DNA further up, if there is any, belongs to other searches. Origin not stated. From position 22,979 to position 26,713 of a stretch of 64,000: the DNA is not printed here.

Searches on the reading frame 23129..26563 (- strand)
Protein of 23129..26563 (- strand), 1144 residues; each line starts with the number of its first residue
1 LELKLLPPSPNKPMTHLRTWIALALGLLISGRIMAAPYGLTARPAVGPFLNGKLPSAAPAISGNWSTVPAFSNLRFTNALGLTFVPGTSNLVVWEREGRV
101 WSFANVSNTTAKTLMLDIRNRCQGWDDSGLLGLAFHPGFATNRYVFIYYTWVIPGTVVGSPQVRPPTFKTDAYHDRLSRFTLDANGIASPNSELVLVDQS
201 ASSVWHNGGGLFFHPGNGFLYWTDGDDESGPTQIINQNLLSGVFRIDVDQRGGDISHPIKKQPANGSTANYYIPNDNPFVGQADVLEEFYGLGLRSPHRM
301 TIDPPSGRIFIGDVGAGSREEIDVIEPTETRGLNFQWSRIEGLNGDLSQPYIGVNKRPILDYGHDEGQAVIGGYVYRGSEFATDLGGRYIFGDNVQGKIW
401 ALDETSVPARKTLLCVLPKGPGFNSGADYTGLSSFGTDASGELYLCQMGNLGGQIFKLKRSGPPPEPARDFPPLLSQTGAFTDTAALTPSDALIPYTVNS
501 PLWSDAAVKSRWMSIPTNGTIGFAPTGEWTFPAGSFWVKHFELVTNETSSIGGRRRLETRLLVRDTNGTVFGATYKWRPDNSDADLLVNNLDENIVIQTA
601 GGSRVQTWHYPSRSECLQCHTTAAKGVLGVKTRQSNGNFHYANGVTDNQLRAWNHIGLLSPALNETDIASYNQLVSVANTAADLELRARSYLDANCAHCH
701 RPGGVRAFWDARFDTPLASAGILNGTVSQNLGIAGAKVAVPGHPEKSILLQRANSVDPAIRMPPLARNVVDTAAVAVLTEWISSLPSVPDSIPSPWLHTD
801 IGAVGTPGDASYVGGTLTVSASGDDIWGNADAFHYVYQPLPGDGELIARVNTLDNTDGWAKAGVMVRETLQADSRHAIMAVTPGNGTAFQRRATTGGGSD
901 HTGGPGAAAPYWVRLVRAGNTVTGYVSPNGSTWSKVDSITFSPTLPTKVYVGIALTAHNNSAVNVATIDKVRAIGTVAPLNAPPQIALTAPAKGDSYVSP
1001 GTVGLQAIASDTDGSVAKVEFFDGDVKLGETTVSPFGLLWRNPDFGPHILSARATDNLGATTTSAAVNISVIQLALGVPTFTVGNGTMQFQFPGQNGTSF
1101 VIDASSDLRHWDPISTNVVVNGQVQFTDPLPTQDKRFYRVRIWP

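Call 23: search_protein_families(library=pfam, proteins=[window:23129-26563:-], max_evalue=0.001)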
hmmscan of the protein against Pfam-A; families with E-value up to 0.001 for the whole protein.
window:23129-26563:- (1144 aa): 3 families
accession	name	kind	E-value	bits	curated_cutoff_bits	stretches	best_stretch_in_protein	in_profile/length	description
PF07995.17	GSDH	-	2e-20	73.8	25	1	78-341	3-223/332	Glucose / Sorbosone dehydrogenase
PF17957.7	Big_7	-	2.4e-12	47.7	24.1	1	984-1046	1-64/70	Bacterial Ig domain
PF07081.18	DUF1349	-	5.1e-05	23.5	32.4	1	813-958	11-162/179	Protein of unknown function (DUF1349)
